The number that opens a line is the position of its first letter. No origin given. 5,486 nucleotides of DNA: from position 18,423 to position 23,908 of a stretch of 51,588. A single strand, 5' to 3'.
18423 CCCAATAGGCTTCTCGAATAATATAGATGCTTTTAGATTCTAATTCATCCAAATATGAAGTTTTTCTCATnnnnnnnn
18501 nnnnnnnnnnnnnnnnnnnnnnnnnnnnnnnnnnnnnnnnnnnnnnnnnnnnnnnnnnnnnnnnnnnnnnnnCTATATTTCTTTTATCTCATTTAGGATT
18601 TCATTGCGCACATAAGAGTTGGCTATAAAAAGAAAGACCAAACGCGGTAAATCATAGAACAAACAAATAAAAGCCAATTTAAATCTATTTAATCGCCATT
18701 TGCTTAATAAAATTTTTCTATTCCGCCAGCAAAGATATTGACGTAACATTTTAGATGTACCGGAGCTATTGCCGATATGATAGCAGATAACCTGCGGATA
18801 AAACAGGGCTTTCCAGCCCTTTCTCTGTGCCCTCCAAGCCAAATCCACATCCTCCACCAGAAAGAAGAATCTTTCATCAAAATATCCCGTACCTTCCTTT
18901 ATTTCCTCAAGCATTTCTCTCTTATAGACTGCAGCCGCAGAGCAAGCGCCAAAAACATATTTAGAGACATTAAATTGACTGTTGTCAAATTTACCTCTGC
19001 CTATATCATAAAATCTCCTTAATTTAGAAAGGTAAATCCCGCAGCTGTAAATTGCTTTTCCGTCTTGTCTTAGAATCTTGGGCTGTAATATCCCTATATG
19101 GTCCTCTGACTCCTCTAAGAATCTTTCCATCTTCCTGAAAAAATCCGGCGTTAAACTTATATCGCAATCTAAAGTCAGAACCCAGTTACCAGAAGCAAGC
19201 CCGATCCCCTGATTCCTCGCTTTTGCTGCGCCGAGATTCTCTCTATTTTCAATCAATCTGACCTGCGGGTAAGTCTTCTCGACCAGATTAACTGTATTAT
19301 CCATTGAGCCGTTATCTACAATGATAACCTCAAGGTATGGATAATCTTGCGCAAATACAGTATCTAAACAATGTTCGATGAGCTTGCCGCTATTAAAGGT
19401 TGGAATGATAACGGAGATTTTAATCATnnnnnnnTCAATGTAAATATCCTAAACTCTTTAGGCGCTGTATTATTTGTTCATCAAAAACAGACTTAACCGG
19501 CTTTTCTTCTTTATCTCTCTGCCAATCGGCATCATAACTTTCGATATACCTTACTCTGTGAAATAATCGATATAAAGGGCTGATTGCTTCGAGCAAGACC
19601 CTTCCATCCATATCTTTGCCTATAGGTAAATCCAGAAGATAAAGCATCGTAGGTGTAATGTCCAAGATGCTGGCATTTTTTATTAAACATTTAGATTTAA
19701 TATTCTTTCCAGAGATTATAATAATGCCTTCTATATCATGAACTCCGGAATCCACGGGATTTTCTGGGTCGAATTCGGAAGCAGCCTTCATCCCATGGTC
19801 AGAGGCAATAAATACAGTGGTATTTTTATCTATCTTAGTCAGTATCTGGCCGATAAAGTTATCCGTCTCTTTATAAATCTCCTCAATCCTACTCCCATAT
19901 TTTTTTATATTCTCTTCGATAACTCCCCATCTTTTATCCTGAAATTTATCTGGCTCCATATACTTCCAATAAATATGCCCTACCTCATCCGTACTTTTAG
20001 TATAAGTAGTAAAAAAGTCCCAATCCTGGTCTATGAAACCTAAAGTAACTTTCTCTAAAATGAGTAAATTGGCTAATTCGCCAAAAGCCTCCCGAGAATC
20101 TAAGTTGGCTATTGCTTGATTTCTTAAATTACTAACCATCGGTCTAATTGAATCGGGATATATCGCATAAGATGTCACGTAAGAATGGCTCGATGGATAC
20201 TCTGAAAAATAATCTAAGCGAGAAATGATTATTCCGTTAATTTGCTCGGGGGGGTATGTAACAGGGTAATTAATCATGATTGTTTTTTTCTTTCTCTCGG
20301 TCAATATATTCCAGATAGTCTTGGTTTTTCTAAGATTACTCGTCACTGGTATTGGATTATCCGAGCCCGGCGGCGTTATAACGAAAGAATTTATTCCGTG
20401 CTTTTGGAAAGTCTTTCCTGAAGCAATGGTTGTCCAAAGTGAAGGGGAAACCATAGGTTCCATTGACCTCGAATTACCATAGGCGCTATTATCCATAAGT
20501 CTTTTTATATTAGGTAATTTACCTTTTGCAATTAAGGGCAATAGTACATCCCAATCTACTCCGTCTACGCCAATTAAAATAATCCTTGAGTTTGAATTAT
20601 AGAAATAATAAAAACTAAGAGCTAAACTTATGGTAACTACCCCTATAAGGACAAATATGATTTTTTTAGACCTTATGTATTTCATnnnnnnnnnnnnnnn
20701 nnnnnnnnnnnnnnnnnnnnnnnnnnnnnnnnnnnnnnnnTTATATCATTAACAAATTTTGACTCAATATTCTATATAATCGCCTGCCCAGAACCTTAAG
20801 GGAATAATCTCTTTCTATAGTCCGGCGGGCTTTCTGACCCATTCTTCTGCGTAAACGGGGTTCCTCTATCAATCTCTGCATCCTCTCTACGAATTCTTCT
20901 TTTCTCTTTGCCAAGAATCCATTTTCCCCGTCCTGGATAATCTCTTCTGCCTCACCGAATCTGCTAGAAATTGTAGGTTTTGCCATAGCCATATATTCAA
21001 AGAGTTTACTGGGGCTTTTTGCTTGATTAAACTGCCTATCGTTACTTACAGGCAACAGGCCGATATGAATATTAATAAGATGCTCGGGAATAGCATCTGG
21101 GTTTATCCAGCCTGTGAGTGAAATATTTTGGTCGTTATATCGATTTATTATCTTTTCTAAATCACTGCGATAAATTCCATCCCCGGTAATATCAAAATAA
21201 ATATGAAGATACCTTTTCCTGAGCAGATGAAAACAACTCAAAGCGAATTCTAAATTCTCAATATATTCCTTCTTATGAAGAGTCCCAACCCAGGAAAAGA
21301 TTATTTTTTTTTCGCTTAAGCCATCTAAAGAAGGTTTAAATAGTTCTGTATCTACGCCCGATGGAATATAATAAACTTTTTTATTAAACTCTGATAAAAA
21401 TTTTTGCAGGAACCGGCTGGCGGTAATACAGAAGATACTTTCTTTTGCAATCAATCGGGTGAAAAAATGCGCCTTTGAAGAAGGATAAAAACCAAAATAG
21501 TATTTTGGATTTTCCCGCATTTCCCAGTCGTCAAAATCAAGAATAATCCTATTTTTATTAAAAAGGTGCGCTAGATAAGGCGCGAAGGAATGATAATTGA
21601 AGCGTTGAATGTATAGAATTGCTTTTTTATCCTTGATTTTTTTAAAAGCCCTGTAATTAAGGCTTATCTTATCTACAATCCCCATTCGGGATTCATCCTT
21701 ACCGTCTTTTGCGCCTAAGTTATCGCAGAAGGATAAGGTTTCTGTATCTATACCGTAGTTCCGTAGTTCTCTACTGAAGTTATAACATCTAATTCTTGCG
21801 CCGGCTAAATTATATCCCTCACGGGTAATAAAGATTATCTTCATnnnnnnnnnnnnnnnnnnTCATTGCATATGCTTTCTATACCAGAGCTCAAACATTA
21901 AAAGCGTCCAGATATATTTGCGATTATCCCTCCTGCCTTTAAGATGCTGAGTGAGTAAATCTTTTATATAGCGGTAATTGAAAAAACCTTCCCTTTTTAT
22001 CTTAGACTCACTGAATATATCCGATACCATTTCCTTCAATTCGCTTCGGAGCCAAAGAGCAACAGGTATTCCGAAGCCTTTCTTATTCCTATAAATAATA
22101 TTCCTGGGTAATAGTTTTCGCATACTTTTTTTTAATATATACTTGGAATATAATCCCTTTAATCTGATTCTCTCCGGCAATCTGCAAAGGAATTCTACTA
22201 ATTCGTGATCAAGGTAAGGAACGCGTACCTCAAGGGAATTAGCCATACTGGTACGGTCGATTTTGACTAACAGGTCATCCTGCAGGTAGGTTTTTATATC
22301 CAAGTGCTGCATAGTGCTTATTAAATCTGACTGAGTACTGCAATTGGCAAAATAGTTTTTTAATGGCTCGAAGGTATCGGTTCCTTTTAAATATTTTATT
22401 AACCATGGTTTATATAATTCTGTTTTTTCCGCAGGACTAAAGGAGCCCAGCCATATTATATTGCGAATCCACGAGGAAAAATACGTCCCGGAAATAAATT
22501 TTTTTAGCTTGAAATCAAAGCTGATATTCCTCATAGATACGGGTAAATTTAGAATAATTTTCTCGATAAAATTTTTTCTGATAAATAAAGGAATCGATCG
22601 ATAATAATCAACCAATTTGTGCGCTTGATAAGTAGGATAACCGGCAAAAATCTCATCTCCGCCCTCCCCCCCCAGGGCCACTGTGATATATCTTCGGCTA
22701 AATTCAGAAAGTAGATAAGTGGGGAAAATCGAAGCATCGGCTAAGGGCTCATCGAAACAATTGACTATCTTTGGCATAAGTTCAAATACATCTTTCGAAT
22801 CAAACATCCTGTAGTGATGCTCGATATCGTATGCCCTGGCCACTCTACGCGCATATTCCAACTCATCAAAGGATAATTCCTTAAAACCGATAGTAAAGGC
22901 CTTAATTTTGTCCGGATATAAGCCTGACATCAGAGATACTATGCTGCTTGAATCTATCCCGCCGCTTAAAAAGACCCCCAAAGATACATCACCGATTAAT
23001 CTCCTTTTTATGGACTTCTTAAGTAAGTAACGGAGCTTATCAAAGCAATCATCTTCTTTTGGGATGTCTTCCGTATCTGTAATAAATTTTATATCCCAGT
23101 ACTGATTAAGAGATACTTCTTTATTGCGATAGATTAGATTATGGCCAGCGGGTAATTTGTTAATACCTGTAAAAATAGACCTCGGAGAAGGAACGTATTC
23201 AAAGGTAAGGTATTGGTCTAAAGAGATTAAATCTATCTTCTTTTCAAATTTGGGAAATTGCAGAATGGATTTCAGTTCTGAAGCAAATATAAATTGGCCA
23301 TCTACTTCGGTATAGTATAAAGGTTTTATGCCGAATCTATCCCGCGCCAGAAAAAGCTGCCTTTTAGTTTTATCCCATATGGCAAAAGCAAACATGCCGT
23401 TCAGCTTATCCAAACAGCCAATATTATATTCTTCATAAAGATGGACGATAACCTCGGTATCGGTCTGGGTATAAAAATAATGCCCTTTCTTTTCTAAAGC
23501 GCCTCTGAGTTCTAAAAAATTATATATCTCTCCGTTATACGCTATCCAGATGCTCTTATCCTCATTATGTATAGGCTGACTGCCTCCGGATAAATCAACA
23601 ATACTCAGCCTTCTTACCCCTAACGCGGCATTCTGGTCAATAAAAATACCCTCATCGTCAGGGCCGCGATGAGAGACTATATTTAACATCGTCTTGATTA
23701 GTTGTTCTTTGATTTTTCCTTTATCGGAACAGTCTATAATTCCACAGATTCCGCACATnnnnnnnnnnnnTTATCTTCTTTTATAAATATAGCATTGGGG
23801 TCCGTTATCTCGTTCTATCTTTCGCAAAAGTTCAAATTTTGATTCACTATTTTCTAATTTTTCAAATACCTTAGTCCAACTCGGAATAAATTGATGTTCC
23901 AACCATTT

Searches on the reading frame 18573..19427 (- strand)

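Call 8: search_protein_families(library=pfam, proteins=[window:18573-19427:-], max_evalue=0.001)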
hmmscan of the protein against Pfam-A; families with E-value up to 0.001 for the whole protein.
window:18573-19427:- (284 aa): 5 families
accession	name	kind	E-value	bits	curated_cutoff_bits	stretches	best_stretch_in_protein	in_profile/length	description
PF00535.33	Glycos_transf_2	-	4.6e-33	115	23.3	1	5-176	1-167/168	Glycosyl transferase family 2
PF13641.12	Glyco_tranf_2_3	-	7.7e-21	75.6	27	1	4-234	3-227/230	Glycosyltransferase like family 2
PF13632.12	Glyco_trans_2_3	-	1.9e-13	51.2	27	1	82-237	1-142/198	Glycosyl transferase family group 2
PF10111.15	Glyco_tranf_2_2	-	1e-09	38.7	27.3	1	5-103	1-105/276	Glycosyltransferase like family 2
PF13704.12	Glyco_tranf_2_4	-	0.00084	20.2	27.5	0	32-89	20-81/98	Glycosyl transferase family 2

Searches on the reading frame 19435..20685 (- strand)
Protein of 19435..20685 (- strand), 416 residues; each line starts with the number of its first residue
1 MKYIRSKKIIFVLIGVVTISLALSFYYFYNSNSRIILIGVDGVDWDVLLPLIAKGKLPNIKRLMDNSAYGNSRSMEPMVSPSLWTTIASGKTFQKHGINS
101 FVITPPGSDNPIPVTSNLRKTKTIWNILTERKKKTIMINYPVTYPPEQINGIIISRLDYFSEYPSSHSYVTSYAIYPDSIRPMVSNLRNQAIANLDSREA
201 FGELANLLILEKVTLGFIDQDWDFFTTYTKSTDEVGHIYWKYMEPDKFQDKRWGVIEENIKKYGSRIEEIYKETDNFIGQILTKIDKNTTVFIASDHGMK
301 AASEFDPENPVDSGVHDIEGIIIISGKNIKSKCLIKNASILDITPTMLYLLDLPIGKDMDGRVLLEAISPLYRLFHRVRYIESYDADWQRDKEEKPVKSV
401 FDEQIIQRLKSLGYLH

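Call 8: search_protein_families(library=pfam, proteins=[window:19435-20685:-], max_evalue=0.001)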
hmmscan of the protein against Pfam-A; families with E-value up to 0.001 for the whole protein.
window:19435-20685:- (416 aa): 3 families
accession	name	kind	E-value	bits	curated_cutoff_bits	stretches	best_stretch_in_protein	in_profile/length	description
PF01663.27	Phosphodiest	-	2.4e-30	106.7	23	1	36-306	2-227/342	Type I phosphodiesterase / nucleotide pyrophosphatase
PF00884.28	Sulfatase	-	4.9e-05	23.2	25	1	272-352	211-300/301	Sulfatase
PF01676.23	Metalloenzyme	-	0.0004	20.4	24.3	0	259-353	165-250/252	Metalloenzyme superfamily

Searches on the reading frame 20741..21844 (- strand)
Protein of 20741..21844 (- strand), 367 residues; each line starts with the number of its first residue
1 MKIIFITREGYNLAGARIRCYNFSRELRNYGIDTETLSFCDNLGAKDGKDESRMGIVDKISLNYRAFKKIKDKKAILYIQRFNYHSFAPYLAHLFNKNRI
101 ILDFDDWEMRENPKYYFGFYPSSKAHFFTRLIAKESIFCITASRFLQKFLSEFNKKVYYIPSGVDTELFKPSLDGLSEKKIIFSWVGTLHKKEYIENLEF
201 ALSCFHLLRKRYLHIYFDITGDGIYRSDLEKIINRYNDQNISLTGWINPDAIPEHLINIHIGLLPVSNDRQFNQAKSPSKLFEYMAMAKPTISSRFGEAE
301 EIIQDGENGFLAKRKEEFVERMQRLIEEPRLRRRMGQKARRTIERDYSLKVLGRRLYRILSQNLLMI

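Call 8: search_protein_families(library=pfam, proteins=[window:20741-21844:-], max_evalue=0.001)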
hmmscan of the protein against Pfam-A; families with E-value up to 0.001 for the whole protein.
window:20741-21844:- (367 aa): 4 families
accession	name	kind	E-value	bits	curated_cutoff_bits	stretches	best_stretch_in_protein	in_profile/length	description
PF13692.12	Glyco_trans_1_4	-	3.5e-20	73.1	27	1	183-327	4-141/142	Glycosyl transferases group 1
PF00534.26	Glycos_transf_1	-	1.5e-19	70.6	26.4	1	176-341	11-171/172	Glycosyl transferases group 1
PF13524.12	Glyco_trans_1_2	-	7.9e-15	55.5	25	1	213-349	13-135/144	Glycosyl transferase-like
PF09642.15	YonK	-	0.00062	20.4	25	0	220-244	26-50/60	YonK protein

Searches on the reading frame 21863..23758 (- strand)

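Call 7: search_protein_families(library=pfam, proteins=[window:21863-23758:-], max_evalue=0.001)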
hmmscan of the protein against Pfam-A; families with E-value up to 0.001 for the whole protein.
window:21863-23758:- (631 aa): 4 families
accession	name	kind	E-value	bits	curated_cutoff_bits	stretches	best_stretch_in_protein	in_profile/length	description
PF00733.27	Asn_synthase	-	1.4e-100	337.8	21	1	241-627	1-354/354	Asparagine synthase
PF13537.11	GATase_7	-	6.4e-49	165.5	25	1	49-166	2-122/123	Glutamine amidotransferase domain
PF13522.11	GATase_6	-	1.1e-42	145.6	27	1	33-161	1-130/130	Glutamine amidotransferase domain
PF12481.13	DUF3700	-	0.00015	21.8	27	1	116-164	126-175/228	Aluminium induced protein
